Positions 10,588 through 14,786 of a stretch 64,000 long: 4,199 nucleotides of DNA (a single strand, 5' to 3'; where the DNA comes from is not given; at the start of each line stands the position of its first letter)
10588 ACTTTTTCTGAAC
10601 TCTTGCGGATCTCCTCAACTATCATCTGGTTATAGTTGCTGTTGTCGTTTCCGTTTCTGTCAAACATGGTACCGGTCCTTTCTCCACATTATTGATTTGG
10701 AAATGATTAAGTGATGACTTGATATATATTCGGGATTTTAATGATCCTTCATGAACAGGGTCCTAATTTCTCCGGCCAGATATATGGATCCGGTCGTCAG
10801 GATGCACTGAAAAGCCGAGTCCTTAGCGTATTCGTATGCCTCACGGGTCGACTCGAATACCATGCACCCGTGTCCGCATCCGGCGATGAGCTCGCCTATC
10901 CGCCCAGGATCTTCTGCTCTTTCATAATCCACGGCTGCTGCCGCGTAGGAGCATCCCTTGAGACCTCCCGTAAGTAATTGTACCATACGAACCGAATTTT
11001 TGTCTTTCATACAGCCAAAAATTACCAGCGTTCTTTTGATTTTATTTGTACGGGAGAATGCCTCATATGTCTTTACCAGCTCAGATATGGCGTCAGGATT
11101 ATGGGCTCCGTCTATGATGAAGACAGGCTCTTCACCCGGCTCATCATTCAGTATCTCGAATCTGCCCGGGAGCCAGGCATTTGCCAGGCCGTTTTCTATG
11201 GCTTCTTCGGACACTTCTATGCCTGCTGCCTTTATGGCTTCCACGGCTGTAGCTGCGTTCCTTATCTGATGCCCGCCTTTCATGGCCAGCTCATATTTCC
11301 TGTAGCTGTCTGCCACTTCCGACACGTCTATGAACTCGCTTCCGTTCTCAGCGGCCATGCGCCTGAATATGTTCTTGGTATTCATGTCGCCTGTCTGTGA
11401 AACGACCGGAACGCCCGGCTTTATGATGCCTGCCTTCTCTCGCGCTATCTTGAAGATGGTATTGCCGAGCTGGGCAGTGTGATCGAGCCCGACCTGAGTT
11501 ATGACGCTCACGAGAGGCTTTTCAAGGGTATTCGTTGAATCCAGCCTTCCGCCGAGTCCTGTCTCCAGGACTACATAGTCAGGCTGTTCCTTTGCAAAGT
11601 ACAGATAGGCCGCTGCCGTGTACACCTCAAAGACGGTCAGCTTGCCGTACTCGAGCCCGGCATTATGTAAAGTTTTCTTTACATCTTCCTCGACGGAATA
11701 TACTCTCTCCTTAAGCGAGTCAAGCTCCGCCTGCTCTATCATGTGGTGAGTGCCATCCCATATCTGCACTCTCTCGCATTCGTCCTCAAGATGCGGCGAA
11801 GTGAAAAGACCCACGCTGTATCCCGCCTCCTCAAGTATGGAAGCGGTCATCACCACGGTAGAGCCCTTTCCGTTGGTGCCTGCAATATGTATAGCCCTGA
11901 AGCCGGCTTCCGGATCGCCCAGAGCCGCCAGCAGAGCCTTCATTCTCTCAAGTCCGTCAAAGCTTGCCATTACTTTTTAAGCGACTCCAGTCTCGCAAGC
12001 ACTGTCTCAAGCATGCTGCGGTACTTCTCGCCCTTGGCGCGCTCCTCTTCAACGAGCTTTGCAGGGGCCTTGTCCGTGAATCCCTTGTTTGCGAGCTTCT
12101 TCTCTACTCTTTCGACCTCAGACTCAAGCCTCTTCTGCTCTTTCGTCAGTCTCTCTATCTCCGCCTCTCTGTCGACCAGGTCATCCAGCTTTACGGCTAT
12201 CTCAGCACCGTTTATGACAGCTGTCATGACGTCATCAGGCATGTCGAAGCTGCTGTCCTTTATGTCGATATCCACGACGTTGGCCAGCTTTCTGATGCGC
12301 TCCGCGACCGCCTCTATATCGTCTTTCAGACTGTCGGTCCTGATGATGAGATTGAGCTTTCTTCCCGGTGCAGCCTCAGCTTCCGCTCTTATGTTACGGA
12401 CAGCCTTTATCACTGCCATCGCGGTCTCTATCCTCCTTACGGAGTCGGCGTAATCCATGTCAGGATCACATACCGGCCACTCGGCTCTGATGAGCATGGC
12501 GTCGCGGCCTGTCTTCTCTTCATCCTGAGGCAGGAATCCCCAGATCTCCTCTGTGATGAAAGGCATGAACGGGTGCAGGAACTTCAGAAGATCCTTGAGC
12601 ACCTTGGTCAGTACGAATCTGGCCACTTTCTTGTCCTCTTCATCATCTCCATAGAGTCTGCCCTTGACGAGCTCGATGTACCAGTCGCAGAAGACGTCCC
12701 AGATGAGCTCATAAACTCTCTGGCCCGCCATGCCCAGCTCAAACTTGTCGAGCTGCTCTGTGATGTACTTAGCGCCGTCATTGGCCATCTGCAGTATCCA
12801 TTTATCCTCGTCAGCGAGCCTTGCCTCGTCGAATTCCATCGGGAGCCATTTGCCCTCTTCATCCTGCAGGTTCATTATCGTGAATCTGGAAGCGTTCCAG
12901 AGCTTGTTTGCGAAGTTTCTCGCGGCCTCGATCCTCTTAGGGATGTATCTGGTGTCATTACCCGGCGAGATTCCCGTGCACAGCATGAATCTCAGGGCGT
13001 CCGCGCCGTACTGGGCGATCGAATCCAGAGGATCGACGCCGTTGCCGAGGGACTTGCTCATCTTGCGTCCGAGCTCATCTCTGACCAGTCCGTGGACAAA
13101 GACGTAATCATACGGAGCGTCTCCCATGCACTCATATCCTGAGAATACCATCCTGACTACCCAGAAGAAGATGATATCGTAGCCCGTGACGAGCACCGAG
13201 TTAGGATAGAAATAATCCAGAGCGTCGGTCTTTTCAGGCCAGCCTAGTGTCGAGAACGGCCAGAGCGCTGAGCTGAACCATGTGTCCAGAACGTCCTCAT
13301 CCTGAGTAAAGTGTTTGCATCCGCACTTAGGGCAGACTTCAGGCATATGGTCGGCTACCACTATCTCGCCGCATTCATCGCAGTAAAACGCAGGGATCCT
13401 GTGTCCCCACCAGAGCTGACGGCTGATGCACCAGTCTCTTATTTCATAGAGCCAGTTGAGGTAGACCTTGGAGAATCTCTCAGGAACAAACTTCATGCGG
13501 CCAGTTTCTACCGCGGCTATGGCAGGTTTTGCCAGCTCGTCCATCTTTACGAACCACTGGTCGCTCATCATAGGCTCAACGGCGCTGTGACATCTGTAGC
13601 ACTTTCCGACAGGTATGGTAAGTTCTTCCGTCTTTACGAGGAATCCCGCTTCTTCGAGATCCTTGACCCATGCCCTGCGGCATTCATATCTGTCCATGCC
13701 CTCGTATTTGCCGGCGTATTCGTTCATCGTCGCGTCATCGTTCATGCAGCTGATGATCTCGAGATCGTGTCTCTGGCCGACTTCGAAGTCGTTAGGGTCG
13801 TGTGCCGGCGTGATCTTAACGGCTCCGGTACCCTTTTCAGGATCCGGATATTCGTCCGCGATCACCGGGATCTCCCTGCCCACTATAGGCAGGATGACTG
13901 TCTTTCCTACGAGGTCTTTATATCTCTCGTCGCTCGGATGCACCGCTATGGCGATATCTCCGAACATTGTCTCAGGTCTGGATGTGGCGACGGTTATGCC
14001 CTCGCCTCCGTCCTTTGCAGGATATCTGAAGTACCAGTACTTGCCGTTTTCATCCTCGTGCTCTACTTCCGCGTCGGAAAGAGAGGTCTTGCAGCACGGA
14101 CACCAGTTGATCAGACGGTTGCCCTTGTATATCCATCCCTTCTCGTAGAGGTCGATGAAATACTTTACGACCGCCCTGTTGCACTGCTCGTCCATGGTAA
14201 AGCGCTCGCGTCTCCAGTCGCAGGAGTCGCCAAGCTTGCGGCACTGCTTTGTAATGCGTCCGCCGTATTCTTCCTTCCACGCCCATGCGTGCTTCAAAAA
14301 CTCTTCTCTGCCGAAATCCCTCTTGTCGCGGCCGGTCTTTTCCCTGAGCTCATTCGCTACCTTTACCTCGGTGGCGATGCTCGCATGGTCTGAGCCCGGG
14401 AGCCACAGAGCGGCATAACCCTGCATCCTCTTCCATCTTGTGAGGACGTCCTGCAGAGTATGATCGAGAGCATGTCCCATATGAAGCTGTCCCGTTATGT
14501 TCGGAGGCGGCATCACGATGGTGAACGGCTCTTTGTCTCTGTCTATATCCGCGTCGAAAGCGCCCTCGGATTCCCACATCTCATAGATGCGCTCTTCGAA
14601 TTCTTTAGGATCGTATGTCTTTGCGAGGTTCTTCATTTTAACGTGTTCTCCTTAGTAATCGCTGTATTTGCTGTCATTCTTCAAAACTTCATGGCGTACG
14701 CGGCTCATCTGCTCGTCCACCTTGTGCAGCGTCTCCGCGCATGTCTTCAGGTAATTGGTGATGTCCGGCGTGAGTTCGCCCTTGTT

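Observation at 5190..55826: Eight copies of a 20-bp palindrome, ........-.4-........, scattered through the window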

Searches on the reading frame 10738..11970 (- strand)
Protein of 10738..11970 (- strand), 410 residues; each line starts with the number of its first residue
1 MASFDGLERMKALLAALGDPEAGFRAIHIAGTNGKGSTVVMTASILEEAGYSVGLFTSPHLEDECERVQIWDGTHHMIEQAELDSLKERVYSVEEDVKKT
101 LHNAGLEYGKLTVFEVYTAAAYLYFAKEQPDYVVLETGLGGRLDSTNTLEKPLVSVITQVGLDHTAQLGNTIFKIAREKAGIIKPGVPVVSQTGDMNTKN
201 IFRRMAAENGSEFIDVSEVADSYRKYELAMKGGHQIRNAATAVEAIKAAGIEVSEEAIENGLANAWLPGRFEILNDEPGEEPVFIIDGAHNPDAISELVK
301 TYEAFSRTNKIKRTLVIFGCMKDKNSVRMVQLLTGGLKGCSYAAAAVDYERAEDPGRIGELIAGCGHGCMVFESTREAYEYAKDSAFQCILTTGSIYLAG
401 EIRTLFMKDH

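Call 6: search_protein_families(library=ncbifam, proteins=[window:10738-11970:-], max_evalue=0.00001)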
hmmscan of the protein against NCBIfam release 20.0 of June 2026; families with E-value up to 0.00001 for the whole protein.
window:10738-11970:- (410 aa): 20 families
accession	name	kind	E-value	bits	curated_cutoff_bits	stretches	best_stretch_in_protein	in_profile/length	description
TIGR01499.1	folC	subfamily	2.2e-97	327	162.65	1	7-405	1-399/400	bifunctional protein FolC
NF047860.1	Tet-DihydfolSynFolCMyb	equivalog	1.1e-53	182.9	700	1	7-332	46-379/468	bifunctional tetrahydrofolate synthase/dihydrofolate synthase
NF008101.0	PRK10846.1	equivalog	6.3e-51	173.5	360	1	6-396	31-404/422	bifunctional tetrahydrofolate synthase/dihydrofolate synthase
NF001126.0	PRK00139.1-4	equivalog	5.4e-19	68.1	373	1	194-366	262-423/486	UDP-N-acetylmuramoyl-L-alanyl-D-glutamate--2,6-diaminopimelate ligase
NF001124.0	PRK00139.1-2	equivalog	9.8e-17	60.8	476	1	189-365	264-431/500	UDP-N-acetylmuramoyl-L-alanyl-D-glutamate--2,6-diaminopimelate ligase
TIGR01085.1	murE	subfamily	1.1e-15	57.5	257.3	1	222-367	274-414/472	UDP-N-acetylmuramyl-tripeptide synthetase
NF008896.0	PRK11929.1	equivalog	2.3e-14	52.2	1023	1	223-328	299-401/965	bifunctional UDP-N-acetylmuramoyl-L-alanyl-D-glutamate--2,6-diaminopimelate ligase MurE/UDP-N-acetylmuramoyl-tripeptide--D-alanyl-D-alanine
TIGR01082.1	murC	equivalog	3.4e-13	49.5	335.1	1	97-318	137-352/449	UDP-N-acetylmuramate--L-alanine ligase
NF053648.1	pMurE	equivalog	1.6e-12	46.9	600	1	152-306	190-352/464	pseudomurein biosynthesis peptide ligase pMurE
TIGR01143.1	murF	subfamily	4.6e-11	42.3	288.6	1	122-322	118-335/418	UDP-N-acetylmuramoyl-tripeptide--D-alanyl-D-alanine ligase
TIGR02068.2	cya_phycin_syn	equivalog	7.3e-11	40.8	850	0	233-327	682-775/862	cyanophycin synthetase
NF001129.0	PRK00139.2-3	equivalog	1.1e-10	40.6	762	1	204-324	291-408/517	UDP-N-acetylmuramoyl-L-alanyl-D-glutamate--2,6-diaminopimelate ligase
NF010628.0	PRK14022.1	equivalog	1.5e-10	40.4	536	1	216-331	279-386/483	UDP-N-acetylmuramoyl-L-alanyl-D-glutamate--L-lysine ligase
TIGR04012.1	poly_gGlu_PgsB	equivalog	4.2e-09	35.6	222.7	1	148-326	123-297/380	poly-gamma-glutamate synthase PgsB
NF010623.0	PRK14016.1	subfamily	5.5e-09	34.7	877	0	228-332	679-779/871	cyanophycin synthetase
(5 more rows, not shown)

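Call 23: find_homologous_proteins(query=window:10738-11970:-, max_evalue=1e-60)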
Query window:10738-11970:- (410 aa): 413 proteins with E <= 1e-60 among 8000 candidates; the best 120 are listed.
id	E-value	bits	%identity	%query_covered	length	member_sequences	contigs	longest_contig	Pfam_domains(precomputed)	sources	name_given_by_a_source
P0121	1.4e-270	915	100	100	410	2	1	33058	PF02875.27,PF08245.19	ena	-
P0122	1.5e-267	905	99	100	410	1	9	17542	PF02875.27,PF08245.19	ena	-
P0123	2.1e-267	904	99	100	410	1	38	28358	PF02875.27,PF08245.19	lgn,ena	-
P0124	2.3e-267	904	99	100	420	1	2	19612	PF02875.27,PF08245.19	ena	-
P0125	2.9e-267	904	98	100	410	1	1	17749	PF02875.27,PF08245.19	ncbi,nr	ncbi:MAG: bifunctional folylpolyglutamate synthase/dihydrofolate synthase [Mogibacterium sp.]|nr:bif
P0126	3.8e-267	903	99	100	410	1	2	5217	PF02875.27,PF08245.19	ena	-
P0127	4.2e-267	903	98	100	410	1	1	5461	PF02875.27,PF08245.19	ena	-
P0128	5.3e-267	903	98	100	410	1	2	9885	PF02875.27,PF08245.19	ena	-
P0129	7.2e-267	903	99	100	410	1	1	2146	PF02875.27,PF08245.19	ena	-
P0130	7.4e-267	902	98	100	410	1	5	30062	PF02875.27,PF08245.19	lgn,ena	-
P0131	7.7e-267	902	99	100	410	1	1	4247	PF02875.27,PF08245.19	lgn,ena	-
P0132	1.0e-266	902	98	100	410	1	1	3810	PF02875.27,PF08245.19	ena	-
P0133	1.1e-266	902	98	100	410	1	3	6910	PF02875.27,PF08245.19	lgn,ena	-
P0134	1.1e-266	902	99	100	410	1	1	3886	PF02875.27,PF08245.19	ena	-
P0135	1.4e-266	902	99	100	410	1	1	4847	PF02875.27,PF08245.19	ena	-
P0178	4.4e-237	804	87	100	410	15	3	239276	PF02875.27,PF08245.19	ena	-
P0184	6.3e-227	771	83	100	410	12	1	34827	PF02875.27,PF08245.19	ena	-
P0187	1.4e-199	681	74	100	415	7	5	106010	PF02875.27,PF08245.19,PF27239.1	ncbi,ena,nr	ncbi:MAG: bifunctional folylpolyglutamate synthase/dihydrofolate synthase [Mogibacterium sp.]|nr:bif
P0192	3.6e-195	667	74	100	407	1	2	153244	PF02875.27,PF08245.19,PF27239.1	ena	-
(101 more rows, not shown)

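Call 25: find_encoding_contigs(protein=P0178, flank=10000, max_places=1)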
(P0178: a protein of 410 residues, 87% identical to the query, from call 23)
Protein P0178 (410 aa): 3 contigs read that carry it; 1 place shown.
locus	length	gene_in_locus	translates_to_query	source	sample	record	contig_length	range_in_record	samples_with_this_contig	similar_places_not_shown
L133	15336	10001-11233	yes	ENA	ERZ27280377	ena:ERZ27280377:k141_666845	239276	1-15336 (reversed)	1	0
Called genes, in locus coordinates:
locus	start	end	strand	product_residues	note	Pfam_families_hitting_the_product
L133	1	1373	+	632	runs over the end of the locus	PF00009:GTP_EFTU, PF01926:MMR_HSR1 (weak), PF03144:GTP_EFTU_D2, PF25461:Beta-barrel_SelB, PF09106:WHD_2nd_SelB, PF09107:WHD_3rd_SelB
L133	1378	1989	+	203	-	-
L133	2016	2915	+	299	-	PF01656:CbiA (weak), PF10609:ParA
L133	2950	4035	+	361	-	PF00005:ABC_tran, PF08402:TOBE_2 (weak)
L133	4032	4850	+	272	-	PF00528:BPD_transp_1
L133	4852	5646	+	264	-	PF00528:BPD_transp_1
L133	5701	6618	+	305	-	PF00763:THF_DHG_CYH, PF02882:THF_DHG_CYH_C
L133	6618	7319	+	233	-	PF04607:RelA_SpoT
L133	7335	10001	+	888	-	PF00133:tRNA-synt_1, PF09334:tRNA-synt_1g (weak), PF13603:tRNA-synt_1_2 (weak), PF09334:tRNA-synt_1g (weak), PF08264:Anticodon_1, PF10458:Val_tRNA-synt_C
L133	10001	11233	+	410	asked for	PF08245:Mur_ligase_M (weak), PF02875:Mur_ligase_C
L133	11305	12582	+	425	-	PF00464:SHMT, PF00155:Aminotran_1_2, PF01212:Beta_elim_lyase (weak)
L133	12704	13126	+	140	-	-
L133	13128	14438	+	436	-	PF01555:N6_N4_Mtase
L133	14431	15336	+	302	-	?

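Call 26: find_encoding_contigs(protein=P0184, flank=10000, max_places=1)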
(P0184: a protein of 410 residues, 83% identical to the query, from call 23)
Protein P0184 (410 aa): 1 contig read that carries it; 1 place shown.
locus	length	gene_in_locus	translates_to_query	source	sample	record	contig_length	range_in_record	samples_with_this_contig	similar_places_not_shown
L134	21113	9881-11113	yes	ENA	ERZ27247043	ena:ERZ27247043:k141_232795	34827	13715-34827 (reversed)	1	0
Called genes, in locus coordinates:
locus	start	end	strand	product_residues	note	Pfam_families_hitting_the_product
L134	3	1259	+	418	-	?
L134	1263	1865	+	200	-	-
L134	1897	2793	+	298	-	PF10609:ParA, PF01656:CbiA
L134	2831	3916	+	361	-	PF00005:ABC_tran, PF08402:TOBE_2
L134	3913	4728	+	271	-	PF00528:BPD_transp_1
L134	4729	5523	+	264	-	PF00528:BPD_transp_1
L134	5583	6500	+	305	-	PF00763:THF_DHG_CYH, PF02882:THF_DHG_CYH_C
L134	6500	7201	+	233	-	PF04607:RelA_SpoT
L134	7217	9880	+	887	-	PF00133:tRNA-synt_1, PF09334:tRNA-synt_1g (weak), PF13603:tRNA-synt_1_2 (weak), PF09334:tRNA-synt_1g (weak), PF08264:Anticodon_1, PF10458:Val_tRNA-synt_C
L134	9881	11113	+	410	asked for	PF08245:Mur_ligase_M (weak), PF02875:Mur_ligase_C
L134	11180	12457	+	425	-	PF00464:SHMT, PF00155:Aminotran_1_2, PF01212:Beta_elim_lyase (weak), PF00266:Aminotran_5 (weak)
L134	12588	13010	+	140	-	-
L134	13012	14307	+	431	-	PF01555:N6_N4_Mtase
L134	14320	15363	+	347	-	PF02588:YitT_membrane, PF10035:DUF2179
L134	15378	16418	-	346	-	PF13482:RNase_H_2, PF03104:DNA_pol_B_exo1 (weak)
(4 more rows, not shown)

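Call 27: find_encoding_contigs(protein=P0187, flank=10000, max_places=1)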
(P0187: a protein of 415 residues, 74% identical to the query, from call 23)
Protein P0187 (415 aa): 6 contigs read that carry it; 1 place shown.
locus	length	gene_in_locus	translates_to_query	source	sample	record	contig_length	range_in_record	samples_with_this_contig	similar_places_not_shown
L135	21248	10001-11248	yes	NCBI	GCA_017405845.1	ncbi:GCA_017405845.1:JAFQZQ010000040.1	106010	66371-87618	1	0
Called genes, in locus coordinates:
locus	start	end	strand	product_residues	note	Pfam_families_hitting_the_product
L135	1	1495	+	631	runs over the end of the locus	PF00009:GTP_EFTU, PF01926:MMR_HSR1, PF03144:GTP_EFTU_D2, PF25461:Beta-barrel_SelB, PF09106:WHD_2nd_SelB, PF09107:WHD_3rd_SelB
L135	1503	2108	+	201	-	-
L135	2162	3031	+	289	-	PF10609:ParA, PF01656:CbiA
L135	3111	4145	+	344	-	PF00005:ABC_tran, PF08402:TOBE_2 (weak)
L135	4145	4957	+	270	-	PF00528:BPD_transp_1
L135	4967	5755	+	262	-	PF00528:BPD_transp_1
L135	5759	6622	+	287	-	PF00763:THF_DHG_CYH, PF02882:THF_DHG_CYH_C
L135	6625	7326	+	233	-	PF04607:RelA_SpoT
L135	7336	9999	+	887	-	PF00133:tRNA-synt_1, PF09334:tRNA-synt_1g, PF13603:tRNA-synt_1_2 (weak), PF09334:tRNA-synt_1g, PF08264:Anticodon_1, PF10458:Val_tRNA-synt_C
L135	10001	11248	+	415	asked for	PF08245:Mur_ligase_M (weak), PF02875:Mur_ligase_C, PF27239:FOL3_C (weak)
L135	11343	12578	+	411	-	PF00464:SHMT, PF00155:Aminotran_1_2, PF01212:Beta_elim_lyase (weak)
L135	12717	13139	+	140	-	-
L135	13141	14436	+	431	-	PF01555:N6_N4_Mtase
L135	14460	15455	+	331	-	PF02588:YitT_membrane, PF10035:DUF2179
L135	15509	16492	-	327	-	PF13482:RNase_H_2, PF03104:DNA_pol_B_exo1 (weak)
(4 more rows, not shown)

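Call 28: find_encoding_contigs(protein=P0192, flank=10000, max_places=1)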
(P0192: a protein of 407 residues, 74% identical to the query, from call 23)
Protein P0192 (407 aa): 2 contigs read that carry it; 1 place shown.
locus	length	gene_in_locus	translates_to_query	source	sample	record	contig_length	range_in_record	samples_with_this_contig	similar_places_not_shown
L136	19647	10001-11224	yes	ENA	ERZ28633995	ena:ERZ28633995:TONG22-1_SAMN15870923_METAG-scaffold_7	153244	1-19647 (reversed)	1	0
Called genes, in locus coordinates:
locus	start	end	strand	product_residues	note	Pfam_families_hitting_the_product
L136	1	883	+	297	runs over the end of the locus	PF10609:ParA, PF01656:CbiA (weak)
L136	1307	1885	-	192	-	-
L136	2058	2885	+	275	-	PF00528:BPD_transp_1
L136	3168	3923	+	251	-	PF00528:BPD_transp_1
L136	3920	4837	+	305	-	PF00763:THF_DHG_CYH, PF02882:THF_DHG_CYH_C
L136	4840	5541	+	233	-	PF04607:RelA_SpoT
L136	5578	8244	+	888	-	PF00133:tRNA-synt_1, PF09334:tRNA-synt_1g, PF13603:tRNA-synt_1_2 (weak), PF09334:tRNA-synt_1g (weak), PF08264:Anticodon_1, PF10458:Val_tRNA-synt_C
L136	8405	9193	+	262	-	-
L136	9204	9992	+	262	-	-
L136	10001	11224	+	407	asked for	PF08245:Mur_ligase_M (weak), PF02875:Mur_ligase_C, PF27239:FOL3_C (faint)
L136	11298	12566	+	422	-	PF00464:SHMT, PF00155:Aminotran_1_2, PF01212:Beta_elim_lyase (weak), PF00266:Aminotran_5 (weak)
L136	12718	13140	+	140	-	-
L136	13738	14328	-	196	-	-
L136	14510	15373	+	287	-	PF02588:YitT_membrane, PF10035:DUF2179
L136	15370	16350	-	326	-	PF13482:RNase_H_2, PF03104:DNA_pol_B_exo1 (weak)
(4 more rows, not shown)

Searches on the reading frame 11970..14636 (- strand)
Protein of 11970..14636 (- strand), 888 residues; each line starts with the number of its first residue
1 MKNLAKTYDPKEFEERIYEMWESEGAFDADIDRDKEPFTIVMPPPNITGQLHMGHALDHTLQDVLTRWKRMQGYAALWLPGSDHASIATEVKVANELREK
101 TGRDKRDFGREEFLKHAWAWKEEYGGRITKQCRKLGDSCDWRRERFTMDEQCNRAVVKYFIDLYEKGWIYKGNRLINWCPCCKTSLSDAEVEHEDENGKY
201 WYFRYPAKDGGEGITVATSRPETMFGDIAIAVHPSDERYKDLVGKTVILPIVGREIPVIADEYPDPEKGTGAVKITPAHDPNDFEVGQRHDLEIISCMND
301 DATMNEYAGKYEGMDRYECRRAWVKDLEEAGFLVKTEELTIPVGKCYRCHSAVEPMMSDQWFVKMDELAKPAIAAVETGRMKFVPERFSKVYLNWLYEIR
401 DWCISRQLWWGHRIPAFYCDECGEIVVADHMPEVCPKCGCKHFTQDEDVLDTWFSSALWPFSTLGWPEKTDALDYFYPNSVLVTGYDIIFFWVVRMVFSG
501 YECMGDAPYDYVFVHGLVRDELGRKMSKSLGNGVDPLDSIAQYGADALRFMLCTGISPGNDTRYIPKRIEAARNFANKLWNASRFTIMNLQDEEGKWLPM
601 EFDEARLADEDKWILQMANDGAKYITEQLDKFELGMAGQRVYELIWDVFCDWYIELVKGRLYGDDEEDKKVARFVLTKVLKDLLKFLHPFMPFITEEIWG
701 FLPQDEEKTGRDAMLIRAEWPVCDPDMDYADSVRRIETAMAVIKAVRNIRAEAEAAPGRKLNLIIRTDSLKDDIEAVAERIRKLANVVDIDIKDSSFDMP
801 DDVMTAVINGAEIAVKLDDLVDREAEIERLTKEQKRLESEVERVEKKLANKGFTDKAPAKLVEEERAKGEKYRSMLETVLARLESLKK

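Call 6: search_protein_families(library=ncbifam, proteins=[window:11970-14636:-], max_evalue=0.00001)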
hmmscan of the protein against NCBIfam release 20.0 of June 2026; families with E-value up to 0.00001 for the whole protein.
window:11970-14636:- (888 aa): 16 families
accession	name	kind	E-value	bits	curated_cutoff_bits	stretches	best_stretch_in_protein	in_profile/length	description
NF004349.1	PRK05729.1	equivalog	0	1208.8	704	1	6-881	2-858/860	valine--tRNA ligase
TIGR00422.1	valS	equivalog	0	1102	612.1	1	5-868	2-861/863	valine--tRNA ligase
NF011492.0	PRK14900.1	equivalog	0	1078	1783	1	3-874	8-881/1044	valine--tRNA ligase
NF009687.0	PRK13208.1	equivalog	3e-190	634.3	738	1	2-796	4-792/801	valine--tRNA ligase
TIGR00392.1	ileS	equivalog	2.9e-122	409.5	621.4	3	431-755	516-838/861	isoleucine--tRNA ligase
NF000540.1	alt_ValS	exception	6.4e-103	345.3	900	1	12-786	8-822/827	valine--tRNA ligase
NF008957.0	PRK12300.1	subfamily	2.4e-72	244.2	677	3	8-237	4-241/946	leucine--tRNA ligase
NF000258.1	MupB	exception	1.4e-64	218.5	1900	3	434-699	498-760/1033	mupirocin-resistant isoleucine--tRNA ligase MupB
TIGR00395.1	leuS_arch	equivalog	1.2e-62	212.2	648.5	3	12-237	2-235/938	leucine--tRNA ligase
NF040702.1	ileS_w_GNAT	exception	8.2e-62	209.1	1999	3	18-202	27-218/1100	isoleucine--tRNA ligase, N-acetyltransferase domain-containing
NF000257.1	MupA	exception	6e-53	179.9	1900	3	429-699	489-758/1024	mupirocin-resistant isoleucine--tRNA ligase MupA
TIGR00396.1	leuS_bact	equivalog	5.1e-50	170.5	548.4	3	8-201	1-175/843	leucine--tRNA ligase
TIGR00398.1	metG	equivalog_domain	3.4e-37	128.4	336.35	2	343-708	166-507/530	methionine--tRNA ligase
NF008900.0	PRK12267.1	equivalog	1.7e-31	109.4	598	1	445-714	220-488/648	methionine--tRNA ligase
NF001100.0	PRK00133.1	equivalog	7.1e-21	74.4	587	1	333-713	164-513/676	methionine--tRNA ligase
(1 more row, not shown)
